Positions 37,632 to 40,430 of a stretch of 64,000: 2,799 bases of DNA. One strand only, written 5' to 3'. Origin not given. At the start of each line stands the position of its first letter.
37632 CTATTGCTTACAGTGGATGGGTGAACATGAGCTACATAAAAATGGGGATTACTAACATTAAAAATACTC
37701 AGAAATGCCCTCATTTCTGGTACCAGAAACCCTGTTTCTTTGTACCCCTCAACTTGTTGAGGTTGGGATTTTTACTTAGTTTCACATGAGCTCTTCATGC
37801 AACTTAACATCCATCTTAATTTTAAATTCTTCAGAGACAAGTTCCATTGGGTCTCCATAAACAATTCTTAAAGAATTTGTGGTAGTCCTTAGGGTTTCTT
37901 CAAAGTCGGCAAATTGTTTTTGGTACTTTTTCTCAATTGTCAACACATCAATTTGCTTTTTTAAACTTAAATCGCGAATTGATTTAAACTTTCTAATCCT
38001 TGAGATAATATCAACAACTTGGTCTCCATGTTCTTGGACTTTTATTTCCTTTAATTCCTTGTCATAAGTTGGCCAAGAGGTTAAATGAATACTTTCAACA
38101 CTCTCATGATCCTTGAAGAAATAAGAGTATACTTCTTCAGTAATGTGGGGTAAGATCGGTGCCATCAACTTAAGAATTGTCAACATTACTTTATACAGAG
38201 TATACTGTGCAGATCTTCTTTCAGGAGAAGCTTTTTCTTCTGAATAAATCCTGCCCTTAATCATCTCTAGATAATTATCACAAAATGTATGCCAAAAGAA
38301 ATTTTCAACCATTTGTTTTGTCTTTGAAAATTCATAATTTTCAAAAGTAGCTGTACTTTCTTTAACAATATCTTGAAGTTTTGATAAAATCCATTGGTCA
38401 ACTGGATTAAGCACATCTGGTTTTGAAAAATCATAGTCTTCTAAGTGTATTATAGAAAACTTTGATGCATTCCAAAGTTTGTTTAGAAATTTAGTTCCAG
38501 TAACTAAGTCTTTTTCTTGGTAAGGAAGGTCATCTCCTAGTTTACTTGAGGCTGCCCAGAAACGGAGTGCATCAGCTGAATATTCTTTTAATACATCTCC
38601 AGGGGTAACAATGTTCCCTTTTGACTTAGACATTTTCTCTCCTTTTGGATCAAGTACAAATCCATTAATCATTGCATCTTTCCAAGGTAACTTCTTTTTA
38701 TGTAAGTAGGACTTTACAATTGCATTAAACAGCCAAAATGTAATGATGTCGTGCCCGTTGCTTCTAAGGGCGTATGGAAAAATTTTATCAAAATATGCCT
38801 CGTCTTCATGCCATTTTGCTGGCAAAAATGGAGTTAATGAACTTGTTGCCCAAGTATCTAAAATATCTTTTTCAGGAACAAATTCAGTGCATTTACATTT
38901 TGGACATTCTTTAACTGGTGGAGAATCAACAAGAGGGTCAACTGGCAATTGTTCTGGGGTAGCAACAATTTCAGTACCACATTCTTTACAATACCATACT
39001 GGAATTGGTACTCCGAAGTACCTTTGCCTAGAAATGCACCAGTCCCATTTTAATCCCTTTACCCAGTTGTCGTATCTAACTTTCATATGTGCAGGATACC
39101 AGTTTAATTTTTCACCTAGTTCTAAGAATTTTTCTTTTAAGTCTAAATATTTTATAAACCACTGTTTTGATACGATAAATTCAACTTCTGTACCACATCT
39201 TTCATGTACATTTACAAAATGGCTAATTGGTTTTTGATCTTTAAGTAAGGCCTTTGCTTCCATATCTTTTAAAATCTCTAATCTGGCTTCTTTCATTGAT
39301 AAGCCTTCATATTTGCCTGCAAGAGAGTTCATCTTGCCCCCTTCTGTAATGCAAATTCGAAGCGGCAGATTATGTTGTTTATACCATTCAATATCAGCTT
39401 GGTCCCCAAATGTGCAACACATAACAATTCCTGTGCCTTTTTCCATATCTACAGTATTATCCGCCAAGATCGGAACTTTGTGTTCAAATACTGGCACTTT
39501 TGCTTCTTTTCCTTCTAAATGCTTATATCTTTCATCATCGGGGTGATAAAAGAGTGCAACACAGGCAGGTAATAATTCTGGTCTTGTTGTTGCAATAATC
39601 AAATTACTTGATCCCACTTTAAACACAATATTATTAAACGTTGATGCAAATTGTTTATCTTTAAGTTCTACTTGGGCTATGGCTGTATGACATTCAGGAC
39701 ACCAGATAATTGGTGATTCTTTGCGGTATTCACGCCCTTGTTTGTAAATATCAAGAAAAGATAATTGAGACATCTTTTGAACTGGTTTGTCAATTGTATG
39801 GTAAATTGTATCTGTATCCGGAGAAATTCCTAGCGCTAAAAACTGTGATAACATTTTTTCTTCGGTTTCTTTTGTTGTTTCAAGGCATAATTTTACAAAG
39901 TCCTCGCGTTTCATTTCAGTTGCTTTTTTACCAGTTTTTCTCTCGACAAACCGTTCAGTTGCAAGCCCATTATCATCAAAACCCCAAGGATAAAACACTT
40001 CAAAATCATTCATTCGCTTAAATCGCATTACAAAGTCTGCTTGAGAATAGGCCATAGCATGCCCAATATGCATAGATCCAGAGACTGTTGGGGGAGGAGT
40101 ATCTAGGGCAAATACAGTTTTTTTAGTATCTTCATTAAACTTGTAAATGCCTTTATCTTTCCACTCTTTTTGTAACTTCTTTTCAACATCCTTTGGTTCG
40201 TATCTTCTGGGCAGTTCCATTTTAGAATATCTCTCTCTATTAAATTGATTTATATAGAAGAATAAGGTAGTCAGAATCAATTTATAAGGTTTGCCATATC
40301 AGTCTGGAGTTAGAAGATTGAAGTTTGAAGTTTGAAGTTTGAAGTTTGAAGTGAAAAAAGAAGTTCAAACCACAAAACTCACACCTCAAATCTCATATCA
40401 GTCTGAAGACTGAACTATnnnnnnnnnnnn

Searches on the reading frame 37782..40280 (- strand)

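Call 13: search_protein_families(library=ncbifam, proteins=[window:37782-40280:-], max_evalue=0.00001)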
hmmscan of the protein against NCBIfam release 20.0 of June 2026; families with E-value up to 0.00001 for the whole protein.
window:37782-40280:- (832 aa): 17 families
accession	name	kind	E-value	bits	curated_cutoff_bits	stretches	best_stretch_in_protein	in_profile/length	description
NF009687.0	PRK13208.1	equivalog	0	1086.5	738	1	20-806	3-786/801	valine--tRNA ligase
TIGR00422.1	valS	equivalog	1.8e-248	826.9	612.1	1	24-812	2-792/863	valine--tRNA ligase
NF000540.1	alt_ValS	exception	2.4e-232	773.4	900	2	117-790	116-810/827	valine--tRNA ligase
NF004349.1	PRK05729.1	equivalog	1.5e-189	632.2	704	1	25-801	2-762/860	valine--tRNA ligase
NF011492.0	PRK14900.1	equivalog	2.6e-142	475.9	1783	1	19-784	5-771/1044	valine--tRNA ligase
TIGR00392.1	ileS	equivalog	2.7e-131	439.4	621.4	2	260-790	295-857/861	isoleucine--tRNA ligase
NF000258.1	MupB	exception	3e-72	243.8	1900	2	271-777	298-814/1033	mupirocin-resistant isoleucine--tRNA ligase MupB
NF008957.0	PRK12300.1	subfamily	7.2e-71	239.3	677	3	497-796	574-849/946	leucine--tRNA ligase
NF040702.1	ileS_w_GNAT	exception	8e-70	235.7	1999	2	259-764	482-996/1100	isoleucine--tRNA ligase, N-acetyltransferase domain-containing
NF000257.1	MupA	exception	2.3e-69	234.2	1900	2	276-789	299-824/1024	mupirocin-resistant isoleucine--tRNA ligase MupA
TIGR00396.1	leuS_bact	equivalog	1e-60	205.9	548.4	3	27-209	1-170/843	leucine--tRNA ligase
TIGR00395.1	leuS_arch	equivalog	4.6e-54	183.8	648.5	3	497-792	568-841/938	leucine--tRNA ligase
TIGR00398.1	metG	equivalog_domain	1.7e-27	96.4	336.35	2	535-730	313-510/530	methionine--tRNA ligase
NF001100.0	PRK00133.1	equivalog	3.5e-23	82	587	2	509-764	292-533/676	methionine--tRNA ligase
NF008900.0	PRK12267.1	equivalog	1.1e-22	80.4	598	2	491-751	243-505/648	methionine--tRNA ligase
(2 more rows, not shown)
